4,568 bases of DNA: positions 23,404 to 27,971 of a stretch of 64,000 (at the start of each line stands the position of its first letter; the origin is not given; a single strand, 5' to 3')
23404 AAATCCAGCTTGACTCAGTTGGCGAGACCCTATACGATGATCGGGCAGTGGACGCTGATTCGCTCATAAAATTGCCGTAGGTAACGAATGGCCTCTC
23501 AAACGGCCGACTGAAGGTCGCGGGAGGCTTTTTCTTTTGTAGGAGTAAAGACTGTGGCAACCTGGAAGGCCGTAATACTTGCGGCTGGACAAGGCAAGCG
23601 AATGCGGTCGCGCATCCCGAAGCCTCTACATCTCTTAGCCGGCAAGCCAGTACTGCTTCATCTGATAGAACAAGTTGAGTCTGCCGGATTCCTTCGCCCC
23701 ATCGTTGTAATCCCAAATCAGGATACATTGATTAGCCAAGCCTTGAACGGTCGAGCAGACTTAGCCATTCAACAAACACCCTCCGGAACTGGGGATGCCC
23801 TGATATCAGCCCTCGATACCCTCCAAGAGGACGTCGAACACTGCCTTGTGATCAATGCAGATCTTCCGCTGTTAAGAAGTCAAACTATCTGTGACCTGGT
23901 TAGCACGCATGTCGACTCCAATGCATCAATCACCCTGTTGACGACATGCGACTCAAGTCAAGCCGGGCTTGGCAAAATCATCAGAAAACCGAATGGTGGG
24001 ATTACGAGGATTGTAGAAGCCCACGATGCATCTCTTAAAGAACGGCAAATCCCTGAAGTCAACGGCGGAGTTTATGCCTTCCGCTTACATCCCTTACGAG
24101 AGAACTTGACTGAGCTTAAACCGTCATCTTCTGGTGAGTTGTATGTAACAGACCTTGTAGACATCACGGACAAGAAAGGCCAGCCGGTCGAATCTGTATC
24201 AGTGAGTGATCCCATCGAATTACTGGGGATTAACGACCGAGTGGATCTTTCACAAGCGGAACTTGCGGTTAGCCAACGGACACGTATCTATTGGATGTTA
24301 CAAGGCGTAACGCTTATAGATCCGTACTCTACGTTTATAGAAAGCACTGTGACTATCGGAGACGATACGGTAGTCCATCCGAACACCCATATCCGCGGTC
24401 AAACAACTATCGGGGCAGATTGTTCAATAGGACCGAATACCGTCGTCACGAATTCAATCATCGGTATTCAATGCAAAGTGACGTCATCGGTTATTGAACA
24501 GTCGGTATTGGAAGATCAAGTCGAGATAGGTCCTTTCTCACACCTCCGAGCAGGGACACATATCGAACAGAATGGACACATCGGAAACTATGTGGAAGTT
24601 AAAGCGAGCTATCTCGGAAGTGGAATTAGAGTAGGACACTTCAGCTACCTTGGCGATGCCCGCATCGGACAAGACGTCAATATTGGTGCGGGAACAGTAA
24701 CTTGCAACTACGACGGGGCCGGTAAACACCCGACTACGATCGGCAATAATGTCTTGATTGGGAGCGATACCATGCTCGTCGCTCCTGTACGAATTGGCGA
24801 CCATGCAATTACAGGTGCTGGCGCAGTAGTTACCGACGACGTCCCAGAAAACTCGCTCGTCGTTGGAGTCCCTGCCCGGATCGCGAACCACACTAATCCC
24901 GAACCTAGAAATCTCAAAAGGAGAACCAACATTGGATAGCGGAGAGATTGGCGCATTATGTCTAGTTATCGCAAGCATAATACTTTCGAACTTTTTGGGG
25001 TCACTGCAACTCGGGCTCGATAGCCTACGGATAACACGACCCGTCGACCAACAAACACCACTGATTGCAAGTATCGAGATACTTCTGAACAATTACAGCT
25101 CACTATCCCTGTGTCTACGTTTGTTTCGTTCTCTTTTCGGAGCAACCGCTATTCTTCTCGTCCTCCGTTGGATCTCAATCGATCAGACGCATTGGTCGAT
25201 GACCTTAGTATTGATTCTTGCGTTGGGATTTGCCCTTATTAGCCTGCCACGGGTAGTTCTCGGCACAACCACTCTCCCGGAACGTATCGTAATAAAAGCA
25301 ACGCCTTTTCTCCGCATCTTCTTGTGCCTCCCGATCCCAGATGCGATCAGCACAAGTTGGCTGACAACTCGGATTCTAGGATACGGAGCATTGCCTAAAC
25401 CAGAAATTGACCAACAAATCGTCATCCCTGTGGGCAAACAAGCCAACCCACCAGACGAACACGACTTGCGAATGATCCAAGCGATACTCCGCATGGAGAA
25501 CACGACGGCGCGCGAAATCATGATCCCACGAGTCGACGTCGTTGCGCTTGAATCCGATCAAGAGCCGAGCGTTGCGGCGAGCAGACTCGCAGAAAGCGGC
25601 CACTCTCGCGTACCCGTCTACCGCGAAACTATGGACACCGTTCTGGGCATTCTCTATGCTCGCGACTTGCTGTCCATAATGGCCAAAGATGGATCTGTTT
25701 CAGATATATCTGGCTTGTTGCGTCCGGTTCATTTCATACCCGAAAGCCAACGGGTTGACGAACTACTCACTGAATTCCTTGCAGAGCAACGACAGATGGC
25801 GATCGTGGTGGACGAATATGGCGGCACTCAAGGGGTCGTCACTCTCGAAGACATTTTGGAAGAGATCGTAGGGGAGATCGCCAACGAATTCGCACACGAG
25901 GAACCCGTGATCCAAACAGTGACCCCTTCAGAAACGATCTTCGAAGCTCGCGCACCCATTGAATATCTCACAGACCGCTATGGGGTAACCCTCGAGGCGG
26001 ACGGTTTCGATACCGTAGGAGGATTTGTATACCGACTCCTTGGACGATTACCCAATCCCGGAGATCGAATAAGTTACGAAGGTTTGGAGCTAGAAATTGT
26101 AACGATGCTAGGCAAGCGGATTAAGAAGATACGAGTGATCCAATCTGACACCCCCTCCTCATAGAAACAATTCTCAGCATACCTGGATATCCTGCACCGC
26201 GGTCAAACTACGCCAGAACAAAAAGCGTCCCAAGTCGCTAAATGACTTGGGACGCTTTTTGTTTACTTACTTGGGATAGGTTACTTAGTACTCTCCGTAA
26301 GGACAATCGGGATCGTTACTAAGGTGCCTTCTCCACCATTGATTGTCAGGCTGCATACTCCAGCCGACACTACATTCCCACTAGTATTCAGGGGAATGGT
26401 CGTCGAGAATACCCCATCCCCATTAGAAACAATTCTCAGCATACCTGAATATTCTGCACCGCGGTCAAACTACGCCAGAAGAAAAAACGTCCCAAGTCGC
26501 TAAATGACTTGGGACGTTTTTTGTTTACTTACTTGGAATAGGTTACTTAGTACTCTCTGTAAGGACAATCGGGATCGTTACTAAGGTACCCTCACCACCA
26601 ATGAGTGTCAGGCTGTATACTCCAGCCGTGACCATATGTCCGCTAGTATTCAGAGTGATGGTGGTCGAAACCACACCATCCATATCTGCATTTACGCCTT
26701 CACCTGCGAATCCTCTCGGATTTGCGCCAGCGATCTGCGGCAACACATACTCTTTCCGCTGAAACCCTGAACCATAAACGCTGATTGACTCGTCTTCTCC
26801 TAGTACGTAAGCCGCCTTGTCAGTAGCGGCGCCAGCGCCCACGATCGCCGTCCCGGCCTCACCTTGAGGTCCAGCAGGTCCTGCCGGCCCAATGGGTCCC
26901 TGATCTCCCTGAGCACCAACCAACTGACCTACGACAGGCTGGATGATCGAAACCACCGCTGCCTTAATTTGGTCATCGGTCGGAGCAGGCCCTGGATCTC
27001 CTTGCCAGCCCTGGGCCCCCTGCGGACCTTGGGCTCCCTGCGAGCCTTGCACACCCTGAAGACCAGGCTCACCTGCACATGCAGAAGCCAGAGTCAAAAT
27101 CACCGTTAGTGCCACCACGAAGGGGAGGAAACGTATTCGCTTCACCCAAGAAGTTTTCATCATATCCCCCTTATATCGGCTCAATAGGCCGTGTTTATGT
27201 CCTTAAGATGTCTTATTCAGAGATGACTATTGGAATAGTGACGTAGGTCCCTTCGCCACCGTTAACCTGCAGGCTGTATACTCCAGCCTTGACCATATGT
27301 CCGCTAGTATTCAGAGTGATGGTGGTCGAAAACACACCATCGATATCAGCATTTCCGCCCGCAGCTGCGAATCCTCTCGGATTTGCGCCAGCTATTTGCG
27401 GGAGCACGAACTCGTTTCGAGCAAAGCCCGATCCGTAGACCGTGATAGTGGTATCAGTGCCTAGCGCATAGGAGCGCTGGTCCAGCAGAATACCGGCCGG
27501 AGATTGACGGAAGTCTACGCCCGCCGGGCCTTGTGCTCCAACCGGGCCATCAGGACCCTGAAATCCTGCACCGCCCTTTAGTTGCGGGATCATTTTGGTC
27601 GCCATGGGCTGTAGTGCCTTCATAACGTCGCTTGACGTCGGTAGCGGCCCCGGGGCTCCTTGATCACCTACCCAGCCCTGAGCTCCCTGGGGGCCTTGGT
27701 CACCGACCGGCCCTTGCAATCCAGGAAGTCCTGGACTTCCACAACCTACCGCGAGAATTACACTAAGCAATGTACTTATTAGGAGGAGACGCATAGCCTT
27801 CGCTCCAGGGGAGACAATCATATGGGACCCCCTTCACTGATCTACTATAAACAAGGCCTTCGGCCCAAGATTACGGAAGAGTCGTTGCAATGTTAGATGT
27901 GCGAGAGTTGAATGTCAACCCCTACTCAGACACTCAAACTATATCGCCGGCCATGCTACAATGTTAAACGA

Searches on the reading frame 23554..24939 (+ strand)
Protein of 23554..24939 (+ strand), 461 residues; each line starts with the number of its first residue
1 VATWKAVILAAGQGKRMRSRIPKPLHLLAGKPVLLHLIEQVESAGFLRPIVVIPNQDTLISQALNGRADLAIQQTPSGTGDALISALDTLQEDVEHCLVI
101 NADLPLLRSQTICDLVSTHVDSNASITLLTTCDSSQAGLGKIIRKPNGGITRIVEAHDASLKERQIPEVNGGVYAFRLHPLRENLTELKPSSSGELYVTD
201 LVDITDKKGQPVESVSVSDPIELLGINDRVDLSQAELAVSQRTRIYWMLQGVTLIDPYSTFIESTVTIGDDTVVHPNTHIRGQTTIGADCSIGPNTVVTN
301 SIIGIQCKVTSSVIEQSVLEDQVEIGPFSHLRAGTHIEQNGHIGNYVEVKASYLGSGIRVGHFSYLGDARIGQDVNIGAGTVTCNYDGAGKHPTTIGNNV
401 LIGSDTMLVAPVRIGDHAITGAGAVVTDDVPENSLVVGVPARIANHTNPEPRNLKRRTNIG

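Call 27: search_protein_families(library=pfam, proteins=[window:23554-24939:+], max_evalue=0.00001)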
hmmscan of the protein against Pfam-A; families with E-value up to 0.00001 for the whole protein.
window:23554-24939:+ (461 aa): 6 families
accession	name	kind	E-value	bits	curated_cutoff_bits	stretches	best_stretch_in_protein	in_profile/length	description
PF00132.30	Hexapep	-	6e-31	105.3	27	2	266-300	2-36/36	Bacterial transferase hexapeptide (six repeats)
PF12804.13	NTP_transf_3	-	3.1e-18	66.9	27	1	6-130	1-122/160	MobA-like NTP transferase domain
PF00483.29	NTP_transferase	-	1.1e-14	55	21.2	1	5-214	1-218/245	Nucleotidyl transferase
PF25084.1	LbH_EIF2B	-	3.1e-14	53.3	54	1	259-348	15-104/105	EIF2B subunit epsilon LbH domain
PF01128.25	IspD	-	5.8e-12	46.3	27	1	6-135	3-134/221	2-C-methyl-D-erythritol 4-phosphate cytidylyltransferase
PF14602.12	Hexapep_2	-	2.9e-09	36.9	27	1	393-427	1-33/34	Hexapeptide repeat of succinyl-transferase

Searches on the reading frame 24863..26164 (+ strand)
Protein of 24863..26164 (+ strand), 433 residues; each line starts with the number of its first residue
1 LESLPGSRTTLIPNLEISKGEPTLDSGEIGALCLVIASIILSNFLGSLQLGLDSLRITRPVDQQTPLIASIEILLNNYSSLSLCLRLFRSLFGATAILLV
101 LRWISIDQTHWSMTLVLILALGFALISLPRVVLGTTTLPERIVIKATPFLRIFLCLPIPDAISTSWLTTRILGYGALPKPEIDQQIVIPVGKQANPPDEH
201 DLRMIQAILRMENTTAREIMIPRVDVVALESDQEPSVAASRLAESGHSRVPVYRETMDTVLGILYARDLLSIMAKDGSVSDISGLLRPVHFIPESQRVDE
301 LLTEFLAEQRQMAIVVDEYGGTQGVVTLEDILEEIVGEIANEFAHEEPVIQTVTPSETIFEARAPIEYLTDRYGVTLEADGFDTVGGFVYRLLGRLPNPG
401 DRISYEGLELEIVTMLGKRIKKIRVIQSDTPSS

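Call 27: search_protein_families(library=pfam, proteins=[window:24863-26164:+], max_evalue=0.00001)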
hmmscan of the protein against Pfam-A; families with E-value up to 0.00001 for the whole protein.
window:24863-26164:+ (433 aa): 2 families
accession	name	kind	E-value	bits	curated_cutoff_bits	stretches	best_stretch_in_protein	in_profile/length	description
PF03471.22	CorC_HlyC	-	1.2e-18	67.3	27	1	356-426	6-78/81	Transporter associated domain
PF00571.33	CBS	-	3.1e-16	59.9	24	1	279-336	1-56/57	CBS domain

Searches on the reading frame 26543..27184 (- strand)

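Call 27: search_protein_families(library=pfam, proteins=[window:26543-27184:-], max_evalue=0.00001)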
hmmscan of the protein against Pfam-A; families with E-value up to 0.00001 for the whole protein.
window:26543-27184:- (213 aa): 1 family
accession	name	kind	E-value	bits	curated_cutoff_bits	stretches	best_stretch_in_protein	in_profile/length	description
PF01391.23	Collagen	-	2.7e-07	30.7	27.2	0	38-65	7-34/60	Collagen triple helix repeat (20 copies)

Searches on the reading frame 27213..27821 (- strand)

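Call 27: search_protein_families(library=pfam, proteins=[window:27213-27821:-], max_evalue=0.00001)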
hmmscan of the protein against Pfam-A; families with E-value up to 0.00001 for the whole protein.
window:27213-27821:- (202 aa): 1 family
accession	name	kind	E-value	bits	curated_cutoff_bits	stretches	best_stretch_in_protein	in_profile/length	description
PF01391.23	Collagen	-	4.6e-06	26.7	27.2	0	28-58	4-34/60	Collagen triple helix repeat (20 copies)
